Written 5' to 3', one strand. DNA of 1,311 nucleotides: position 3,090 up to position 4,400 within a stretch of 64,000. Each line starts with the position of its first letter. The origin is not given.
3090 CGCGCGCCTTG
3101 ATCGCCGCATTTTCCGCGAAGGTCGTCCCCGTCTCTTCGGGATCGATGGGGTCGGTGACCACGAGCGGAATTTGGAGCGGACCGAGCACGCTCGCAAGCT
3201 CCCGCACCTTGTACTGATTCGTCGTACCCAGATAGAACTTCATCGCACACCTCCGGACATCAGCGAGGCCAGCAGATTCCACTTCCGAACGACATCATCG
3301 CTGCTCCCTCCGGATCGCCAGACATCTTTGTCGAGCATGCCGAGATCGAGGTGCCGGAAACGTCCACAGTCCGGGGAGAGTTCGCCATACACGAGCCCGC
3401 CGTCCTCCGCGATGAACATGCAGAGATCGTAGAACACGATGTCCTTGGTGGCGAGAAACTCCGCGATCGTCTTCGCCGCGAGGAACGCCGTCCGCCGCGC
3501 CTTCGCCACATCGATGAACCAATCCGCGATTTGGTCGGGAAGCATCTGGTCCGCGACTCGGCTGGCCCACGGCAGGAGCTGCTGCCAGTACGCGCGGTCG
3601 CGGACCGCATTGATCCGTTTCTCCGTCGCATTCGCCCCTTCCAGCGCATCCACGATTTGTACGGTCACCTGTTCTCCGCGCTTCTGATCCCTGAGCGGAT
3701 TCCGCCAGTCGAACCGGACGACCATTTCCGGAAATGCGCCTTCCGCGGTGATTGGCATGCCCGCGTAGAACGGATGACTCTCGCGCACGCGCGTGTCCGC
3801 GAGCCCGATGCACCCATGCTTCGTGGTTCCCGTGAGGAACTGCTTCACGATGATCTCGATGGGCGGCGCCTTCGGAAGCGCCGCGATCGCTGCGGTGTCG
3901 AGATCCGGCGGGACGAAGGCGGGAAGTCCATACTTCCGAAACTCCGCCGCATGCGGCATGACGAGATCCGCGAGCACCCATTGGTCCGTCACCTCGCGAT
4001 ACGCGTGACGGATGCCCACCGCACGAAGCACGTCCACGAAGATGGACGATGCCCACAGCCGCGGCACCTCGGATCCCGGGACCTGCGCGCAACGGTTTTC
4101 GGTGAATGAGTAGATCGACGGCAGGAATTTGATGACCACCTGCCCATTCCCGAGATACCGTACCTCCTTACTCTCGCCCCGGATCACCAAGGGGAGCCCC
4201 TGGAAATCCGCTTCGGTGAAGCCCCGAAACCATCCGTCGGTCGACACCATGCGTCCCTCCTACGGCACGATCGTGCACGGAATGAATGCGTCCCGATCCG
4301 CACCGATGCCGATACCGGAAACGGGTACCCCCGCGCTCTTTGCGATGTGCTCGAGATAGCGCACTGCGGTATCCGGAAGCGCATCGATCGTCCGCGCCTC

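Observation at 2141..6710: HisG-Nudix fusion heading a tightly coupled purA - purC-like - rdgB - mini P-loop kinase operon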

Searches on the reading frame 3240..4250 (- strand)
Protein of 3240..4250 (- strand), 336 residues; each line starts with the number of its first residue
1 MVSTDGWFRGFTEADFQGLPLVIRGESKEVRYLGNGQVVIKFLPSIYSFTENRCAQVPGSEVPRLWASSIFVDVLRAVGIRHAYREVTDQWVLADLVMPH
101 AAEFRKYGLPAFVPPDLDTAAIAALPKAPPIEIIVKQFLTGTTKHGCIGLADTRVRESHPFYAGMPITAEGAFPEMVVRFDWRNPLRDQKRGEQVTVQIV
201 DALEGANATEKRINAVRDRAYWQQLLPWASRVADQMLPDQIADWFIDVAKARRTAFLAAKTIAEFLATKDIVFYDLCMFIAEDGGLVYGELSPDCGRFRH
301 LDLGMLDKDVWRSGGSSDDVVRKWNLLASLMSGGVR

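Call 3: search_protein_families(library=pfam, proteins=[window:3240-4250:-], max_evalue=0.01)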
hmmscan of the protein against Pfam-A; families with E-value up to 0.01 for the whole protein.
window:3240-4250:- (336 aa): 0 families

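Call 4: search_protein_families(library=ncbifam, proteins=[window:3240-4250:-], max_evalue=0.01)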
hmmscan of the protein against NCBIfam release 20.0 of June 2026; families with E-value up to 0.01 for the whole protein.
window:3240-4250:- (336 aa): 0 families

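Call 7: search_solved_structures(query=window:3240-4250:-, max_evalue=10, show_alignments=2)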
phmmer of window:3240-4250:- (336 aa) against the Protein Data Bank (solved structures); distinct sequences matched with E-value up to 10: 1.
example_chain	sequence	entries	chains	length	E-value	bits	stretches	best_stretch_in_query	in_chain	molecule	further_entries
3u54_A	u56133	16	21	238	0.21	13.7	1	248-314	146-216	Phosphoribosylaminoimidazole-succinocarboxamide synthase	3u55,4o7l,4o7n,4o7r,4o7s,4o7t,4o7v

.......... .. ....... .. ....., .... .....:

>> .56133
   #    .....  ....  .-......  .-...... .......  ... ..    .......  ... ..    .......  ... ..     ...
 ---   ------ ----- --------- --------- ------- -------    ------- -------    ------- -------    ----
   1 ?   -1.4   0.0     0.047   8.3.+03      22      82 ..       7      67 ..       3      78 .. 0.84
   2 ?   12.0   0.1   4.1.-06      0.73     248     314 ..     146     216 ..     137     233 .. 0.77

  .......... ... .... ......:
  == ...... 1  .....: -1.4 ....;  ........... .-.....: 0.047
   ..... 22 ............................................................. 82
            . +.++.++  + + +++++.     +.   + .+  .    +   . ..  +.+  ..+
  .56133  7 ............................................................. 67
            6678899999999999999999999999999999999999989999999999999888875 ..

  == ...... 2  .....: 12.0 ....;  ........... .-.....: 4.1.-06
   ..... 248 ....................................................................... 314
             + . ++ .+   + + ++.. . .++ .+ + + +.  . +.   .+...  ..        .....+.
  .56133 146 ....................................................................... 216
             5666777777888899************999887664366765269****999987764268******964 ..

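Call 10: find_homologous_proteins(query=window:3240-4250:-, max_evalue=0.001)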
Query window:3240-4250:- (336 aa): 433 proteins with E <= 0.001 among 4453 candidates; the best 120 are listed.
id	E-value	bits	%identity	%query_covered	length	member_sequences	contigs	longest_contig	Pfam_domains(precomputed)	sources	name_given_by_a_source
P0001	1.4e-227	772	100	100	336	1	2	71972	-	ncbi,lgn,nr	ncbi:hypothetical protein HYV74_01975 [Candidatus Uhrbacteria bacterium]|nr:hypothetical protein [Ca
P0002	1.8e-194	663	88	97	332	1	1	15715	-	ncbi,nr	ncbi:hypothetical protein HY632_04280 [Candidatus Uhrbacteria bacterium]|nr:hypothetical protein [Ca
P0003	9.3e-140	483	65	97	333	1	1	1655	-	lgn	-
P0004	2.1e-135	469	64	96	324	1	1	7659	-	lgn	-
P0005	1.6e-132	460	61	97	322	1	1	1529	-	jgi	-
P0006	4.1e-132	458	63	96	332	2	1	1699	-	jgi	jgi:phosphoribosylaminoimidazole-succinocarboxamide synthase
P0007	1.6e-131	456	63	97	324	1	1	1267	-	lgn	-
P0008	1.7e-131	456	63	94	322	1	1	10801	-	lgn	-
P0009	2.3e-131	456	63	95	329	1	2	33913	-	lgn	-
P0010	1.7e-130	453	63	95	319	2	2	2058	-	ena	-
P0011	3.1e-130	452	62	96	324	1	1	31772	-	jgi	jgi:phosphoribosylaminoimidazole-succinocarboxamide synthase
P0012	5.0e-130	451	62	94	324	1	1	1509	-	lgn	-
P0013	1.7e-129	450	60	97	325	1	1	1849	-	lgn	-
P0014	6.5e-129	448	62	94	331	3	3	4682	-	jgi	-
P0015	9.0e-129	447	60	98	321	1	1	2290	-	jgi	jgi:phosphoribosylaminoimidazole-succinocarboxamide synthase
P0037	4.0e-122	426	61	96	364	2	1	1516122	-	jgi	jgi:hypothetical protein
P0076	2.9e-95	337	51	97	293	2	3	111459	-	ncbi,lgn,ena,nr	ncbi:MAG TPA: hypothetical protein PKA63_05255 [Oligoflexia bacterium]|nr:hypothetical protein [Olig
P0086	1.7e-93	331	48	96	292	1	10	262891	-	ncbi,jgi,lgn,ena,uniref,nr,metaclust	ncbi:hypothetical protein A2331_06765 [Candidatus Falkowbacteria bacterium RIFOXYB2_FULL_34_18]|unir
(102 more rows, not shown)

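Call 12: find_encoding_contigs(protein=P0086, flank=6000, max_places=3)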
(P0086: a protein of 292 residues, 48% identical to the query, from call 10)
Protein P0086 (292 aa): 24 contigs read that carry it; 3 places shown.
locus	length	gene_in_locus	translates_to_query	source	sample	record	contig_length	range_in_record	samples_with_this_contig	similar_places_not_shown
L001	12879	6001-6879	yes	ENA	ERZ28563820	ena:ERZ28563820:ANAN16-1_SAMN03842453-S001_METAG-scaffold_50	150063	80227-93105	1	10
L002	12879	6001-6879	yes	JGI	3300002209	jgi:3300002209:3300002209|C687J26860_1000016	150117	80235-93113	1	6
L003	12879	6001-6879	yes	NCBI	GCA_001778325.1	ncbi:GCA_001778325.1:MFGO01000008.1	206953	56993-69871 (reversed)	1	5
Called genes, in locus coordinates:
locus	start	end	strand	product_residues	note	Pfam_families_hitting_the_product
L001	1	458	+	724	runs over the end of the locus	-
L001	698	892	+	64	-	-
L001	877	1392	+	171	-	-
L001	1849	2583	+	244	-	PF06182:ABC2_membrane_6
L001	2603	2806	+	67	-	-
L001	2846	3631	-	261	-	PF01978:TrmB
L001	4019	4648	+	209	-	PF01634:HisG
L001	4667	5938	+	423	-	PF00709:Adenylsucc_synt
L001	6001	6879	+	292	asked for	-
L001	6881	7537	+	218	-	PF01725:Ham1p_like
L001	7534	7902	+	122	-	PF02223:Thymidylate_kin (faint)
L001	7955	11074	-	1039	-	PF00873:ACR_tran, PF03176:MMPL (weak), PF02355:SecD_SecF_C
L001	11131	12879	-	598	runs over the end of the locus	PF25917:BSH_RND (weak), PF25973:BSH_CzcB (faint), PF25967:RND-MFP_C (weak), PF25989:YknX_C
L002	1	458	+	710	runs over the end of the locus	-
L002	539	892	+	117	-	-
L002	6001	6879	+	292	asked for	-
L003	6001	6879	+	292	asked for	-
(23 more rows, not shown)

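Call 13: find_encoding_contigs(protein=P0037, flank=6000, max_places=2)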
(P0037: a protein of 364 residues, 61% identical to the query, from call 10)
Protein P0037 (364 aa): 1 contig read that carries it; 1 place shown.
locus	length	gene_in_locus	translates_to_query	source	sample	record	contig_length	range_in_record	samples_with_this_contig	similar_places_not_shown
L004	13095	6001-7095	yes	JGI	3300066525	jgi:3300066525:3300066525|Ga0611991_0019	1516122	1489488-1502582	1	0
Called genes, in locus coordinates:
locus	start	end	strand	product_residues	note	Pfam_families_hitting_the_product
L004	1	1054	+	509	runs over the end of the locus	-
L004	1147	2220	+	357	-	-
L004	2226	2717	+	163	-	PF02643:DUF192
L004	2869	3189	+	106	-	PF00829:Ribosomal_L21p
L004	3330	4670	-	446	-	PF00709:Adenylsucc_synt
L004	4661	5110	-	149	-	-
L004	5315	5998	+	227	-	PF01634:HisG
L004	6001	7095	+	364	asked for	-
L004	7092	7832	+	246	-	PF01725:Ham1p_like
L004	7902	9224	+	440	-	PF00709:Adenylsucc_synt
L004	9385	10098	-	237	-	PF00089:Trypsin (weak), PF13365:Trypsin_2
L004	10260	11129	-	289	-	PF00763:THF_DHG_CYH, PF02882:THF_DHG_CYH_C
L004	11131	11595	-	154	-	PF00583:Acetyltransf_1, PF13673:Acetyltransf_10, PF13508:Acetyltransf_7, PF08445:FR47 (weak)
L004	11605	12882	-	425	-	PF00464:SHMT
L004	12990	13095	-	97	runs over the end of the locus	-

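Call 23: find_encoding_contigs(protein=P0076, flank=10000, max_places=1)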
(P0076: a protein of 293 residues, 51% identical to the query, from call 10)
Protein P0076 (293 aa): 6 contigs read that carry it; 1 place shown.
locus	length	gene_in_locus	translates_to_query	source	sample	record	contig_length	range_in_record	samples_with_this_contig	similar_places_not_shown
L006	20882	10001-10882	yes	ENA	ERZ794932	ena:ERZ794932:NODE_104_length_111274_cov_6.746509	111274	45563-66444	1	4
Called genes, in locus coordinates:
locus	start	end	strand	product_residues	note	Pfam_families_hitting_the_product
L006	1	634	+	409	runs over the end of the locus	PF00389:2-Hacid_dh, PF02826:2-Hacid_dh_C, PF22629:ACT_AHAS_ss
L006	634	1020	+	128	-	-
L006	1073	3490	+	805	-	PF01565:FAD_binding_4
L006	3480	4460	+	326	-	-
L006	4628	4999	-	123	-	-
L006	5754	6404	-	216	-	PF09335:VTT_dom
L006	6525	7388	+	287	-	PF02673:BacA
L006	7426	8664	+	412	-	PF01594:AI-2E_transport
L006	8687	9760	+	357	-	PF13458:Peripla_BP_6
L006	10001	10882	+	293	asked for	-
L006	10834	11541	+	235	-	PF01725:Ham1p_like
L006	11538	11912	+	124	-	PF02223:Thymidylate_kin (faint)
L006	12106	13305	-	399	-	PF11104:PilM_2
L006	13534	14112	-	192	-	PF02410:RsfS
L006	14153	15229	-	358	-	PF01018:GTP1_OBG, PF01926:MMR_HSR1, PF02421:FeoB_N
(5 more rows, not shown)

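Call 31: search_solved_structures(query=A1, max_evalue=1, show_alignments=2)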
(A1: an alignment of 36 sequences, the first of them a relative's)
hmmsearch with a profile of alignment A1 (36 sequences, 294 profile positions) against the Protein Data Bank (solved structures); distinct sequences matched with E-value up to 1: 8.
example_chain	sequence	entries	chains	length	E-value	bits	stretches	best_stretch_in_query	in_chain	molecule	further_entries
3u54_A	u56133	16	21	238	2.4e-10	43.4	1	168-272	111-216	Phosphoribosylaminoimidazole-succinocarboxamide synthase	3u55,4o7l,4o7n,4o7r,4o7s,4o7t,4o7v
2yzl_A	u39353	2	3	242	4.3e-10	42.6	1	157-287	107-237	Phosphoribosylaminoimidazole-succinocarboxamide synthase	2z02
3nua_A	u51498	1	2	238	1.3e-05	27.8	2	201-271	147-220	Phosphoribosylaminoimidazole-succinocarboxamide synthase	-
2ywv_A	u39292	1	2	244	0.00033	23.2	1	168-272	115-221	Phosphoribosylaminoimidazole succinocarboxamide synthetase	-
1kut_A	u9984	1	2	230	0.0015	21.1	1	206-271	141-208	Phosphoribosylaminoimidazole-succinocarboxamide synthase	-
4fe2_A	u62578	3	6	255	0.086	15.3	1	210-286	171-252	Phosphoribosylaminoimidazole-succinocarboxamide synthase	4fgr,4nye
3kre_A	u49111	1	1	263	0.21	14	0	34-83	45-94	Phosphoribosylaminoimidazole-succinocarboxamide synthase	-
2gjf_A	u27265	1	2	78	0.99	11.8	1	174-216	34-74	DESIGNED PROTEIN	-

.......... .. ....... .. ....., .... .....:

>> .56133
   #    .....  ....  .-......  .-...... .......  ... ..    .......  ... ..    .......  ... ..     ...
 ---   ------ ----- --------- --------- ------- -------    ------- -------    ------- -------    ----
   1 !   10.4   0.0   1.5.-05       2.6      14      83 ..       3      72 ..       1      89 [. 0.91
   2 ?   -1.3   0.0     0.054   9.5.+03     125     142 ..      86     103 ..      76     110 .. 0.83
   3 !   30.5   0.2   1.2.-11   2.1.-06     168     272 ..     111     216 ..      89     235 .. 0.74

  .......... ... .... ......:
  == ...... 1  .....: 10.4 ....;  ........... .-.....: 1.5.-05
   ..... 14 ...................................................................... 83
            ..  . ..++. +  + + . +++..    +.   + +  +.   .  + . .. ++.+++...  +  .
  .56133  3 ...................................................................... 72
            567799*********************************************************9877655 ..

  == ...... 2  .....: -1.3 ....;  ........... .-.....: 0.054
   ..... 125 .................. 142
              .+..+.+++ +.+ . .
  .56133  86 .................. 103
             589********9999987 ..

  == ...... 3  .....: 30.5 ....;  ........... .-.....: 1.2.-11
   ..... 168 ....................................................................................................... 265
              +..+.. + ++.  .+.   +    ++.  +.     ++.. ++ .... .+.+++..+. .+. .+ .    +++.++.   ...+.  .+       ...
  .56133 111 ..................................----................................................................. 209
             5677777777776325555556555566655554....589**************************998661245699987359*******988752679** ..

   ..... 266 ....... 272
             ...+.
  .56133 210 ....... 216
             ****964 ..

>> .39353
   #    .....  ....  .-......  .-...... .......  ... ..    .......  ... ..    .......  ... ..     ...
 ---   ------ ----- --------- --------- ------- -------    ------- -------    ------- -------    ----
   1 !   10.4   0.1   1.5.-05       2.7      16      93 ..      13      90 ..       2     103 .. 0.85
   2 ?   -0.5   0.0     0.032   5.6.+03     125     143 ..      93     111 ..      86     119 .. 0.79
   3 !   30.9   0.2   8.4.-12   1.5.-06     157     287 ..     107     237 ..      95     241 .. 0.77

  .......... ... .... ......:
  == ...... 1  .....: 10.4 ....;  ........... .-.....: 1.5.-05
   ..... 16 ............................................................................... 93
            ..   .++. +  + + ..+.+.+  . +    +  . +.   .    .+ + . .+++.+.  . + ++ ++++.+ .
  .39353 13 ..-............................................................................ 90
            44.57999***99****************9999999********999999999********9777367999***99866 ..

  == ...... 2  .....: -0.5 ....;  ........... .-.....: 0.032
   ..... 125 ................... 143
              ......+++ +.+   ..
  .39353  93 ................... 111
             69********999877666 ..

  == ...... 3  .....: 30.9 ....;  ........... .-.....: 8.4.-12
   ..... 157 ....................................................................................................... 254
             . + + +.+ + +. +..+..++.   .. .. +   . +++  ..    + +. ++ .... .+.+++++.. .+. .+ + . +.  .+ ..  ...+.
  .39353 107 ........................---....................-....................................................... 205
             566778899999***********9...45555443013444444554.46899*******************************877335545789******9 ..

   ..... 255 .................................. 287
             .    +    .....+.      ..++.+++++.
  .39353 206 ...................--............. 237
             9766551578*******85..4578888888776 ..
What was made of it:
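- On SAICAR synthetase (PurC): Only a family profile reaches PurC structures, at E 2.4e-10 (call 31).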

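Call 39: predict_structure(alignment_id=A1)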
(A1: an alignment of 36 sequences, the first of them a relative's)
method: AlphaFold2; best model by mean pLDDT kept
length: 336 residues; sequences in the alignment: 36
mean_pLDDT: 89.3   pTM: 0.88
mean pLDDT of the five models: 89.3, 86.9, 86.2, 85.8, 85.5
residues with pLDDT >= 90: 231; 70-90: 74; 50-70: 27; < 50: 4
segments of 3 or more residues with pLDDT < 50: 1-3
pLDDT, mean of each block of 10 residues (from residue 1): 67 97 95 98 80 81 94 98 96 98 95 98 98 91 66 96 94 93 92 91 76 78 91 92 98 98 96 93 97 81 71 77 91 77
secondary structure, 60 per line:
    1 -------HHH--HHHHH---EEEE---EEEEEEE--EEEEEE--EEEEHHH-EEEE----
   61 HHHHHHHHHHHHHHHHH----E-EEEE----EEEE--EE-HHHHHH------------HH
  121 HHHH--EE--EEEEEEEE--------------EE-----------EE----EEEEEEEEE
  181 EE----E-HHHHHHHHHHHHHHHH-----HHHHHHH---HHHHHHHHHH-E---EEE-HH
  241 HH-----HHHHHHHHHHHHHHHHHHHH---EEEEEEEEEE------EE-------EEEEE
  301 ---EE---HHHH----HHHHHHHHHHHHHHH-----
elements in order: H13-17 E21-24 E28-34 E37-42 E45-48 E53-56 H61-77 E84-87 E92-95 H101-106 H119-124 E131-138 E172-182 H189-204 H210-216 H220-229 E235-237 H239-242 H248-267 E271-280 E296-300 H309-312 H317-331

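Call 41: fold_search(model_id=the predicted structure, library=pdb)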
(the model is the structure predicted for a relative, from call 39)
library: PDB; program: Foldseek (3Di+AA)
matches with E <= 10: 382; with E <= 0.001: 38
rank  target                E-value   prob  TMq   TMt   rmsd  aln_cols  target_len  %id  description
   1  2z02_A                3.2e-15  1.00  0.59  0.81   5.6       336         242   18  Crystal structure of phosphoribosylaminoimidazolesuccinocarboxamide synthase wit ATP from Methanocaldococcus jannaschi (released 2007-11-06)
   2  2yzl                  8.4e-15  1.00  0.58  0.80   5.7       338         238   17  Crystal structure of phosphoribosylaminoimidazole-succinocarboxamide synthase with ADP from Methanocaldococcus jannaschi (released 2007-11-06)
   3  4fe2_B                6.1e-14  1.00  0.53  0.74  10.3       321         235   15  X-Ray Structure of SAICAR Synthetase (PurC) from Streptococcus pneumoniae complexed with AIR, ADP, Asp and Mg2+ (released 2013-05-29)
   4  4fgr_B                6.9e-14  1.00  0.54  0.76  10.2       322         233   15  X-Ray Structure of SAICAR Synthetase (PurC) from Streptococcus pneumoniae complexed with ADP and Mg2+ (released 2013-06-05)
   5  4o7n                  1.1e-13  1.00  0.57  0.81   5.4       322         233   17  SAICAR synthetase (Type-2) in complex with ADP (released 2014-12-31)
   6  4o7l                  1.6e-13  1.00  0.57  0.81   5.4       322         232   17  SAICAR synthetase (Type-2) in complex with ADP (released 2014-12-31)
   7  4fe2_A                1.8e-13  1.00  0.53  0.75  10.2       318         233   15  X-Ray Structure of SAICAR Synthetase (PurC) from Streptococcus pneumoniae complexed with AIR, ADP, Asp and Mg2+ (released 2013-05-29)
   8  4o82_B                6.5e-13  1.00  0.55  0.80   5.5       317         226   16  SAICAR synthetase (Type-1) in complex with ADP AND AMP in both chains (released 2014-12-31)
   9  4o7r                  6.9e-13  1.00  0.56  0.81   5.5       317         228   16  SAICAR synthetase (Type-2) in complex with UMP/UDP (released 2014-12-31)
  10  2ywv_A                1.2e-12  1.00  0.55  0.76   9.0       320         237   16  Crystal structure of SAICAR synthetase from Geobacillus kaustophilus (released 2007-10-23)
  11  3u54_B                1.3e-12  1.00  0.55  0.80   5.5       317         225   16  Crystal structure (Type-1) of SAICAR synthetase from Pyrococcus horikoshii OT3 (released 2012-10-17)
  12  3kre                  1.3e-12  1.00  0.58  0.81   4.6       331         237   14  Crystal structure of phosphoribosylaminoimidazole-succinocarboxamide synthase from Ehrlichia chaffeensis at 1.8A resolut (released 2009-12-01)
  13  3u54_A                1.8e-12  1.00  0.55  0.81   5.5       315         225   16  Crystal structure (Type-1) of SAICAR synthetase from Pyrococcus horikoshii OT3 (released 2012-10-17)
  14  4o7z                  2.0e-12  1.00  0.52  0.76   6.1       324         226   16  SAICAR synthetase (Type-2) in complex with GMP (released 2014-12-31)
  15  3nua_A                2.2e-12  1.00  0.54  0.76   9.5       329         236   14  Crystal Structure of Phosphoribosylaminoimidazole-Succinocarboxamide Synthase from Clostridium perfringens (released 2010-08-25)
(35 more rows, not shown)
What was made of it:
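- PurCL is a PurC homolog by profile (E 2.4e-10, call 31) and by fold (pLDDT 89, PurC structures first, calls 39, 41).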
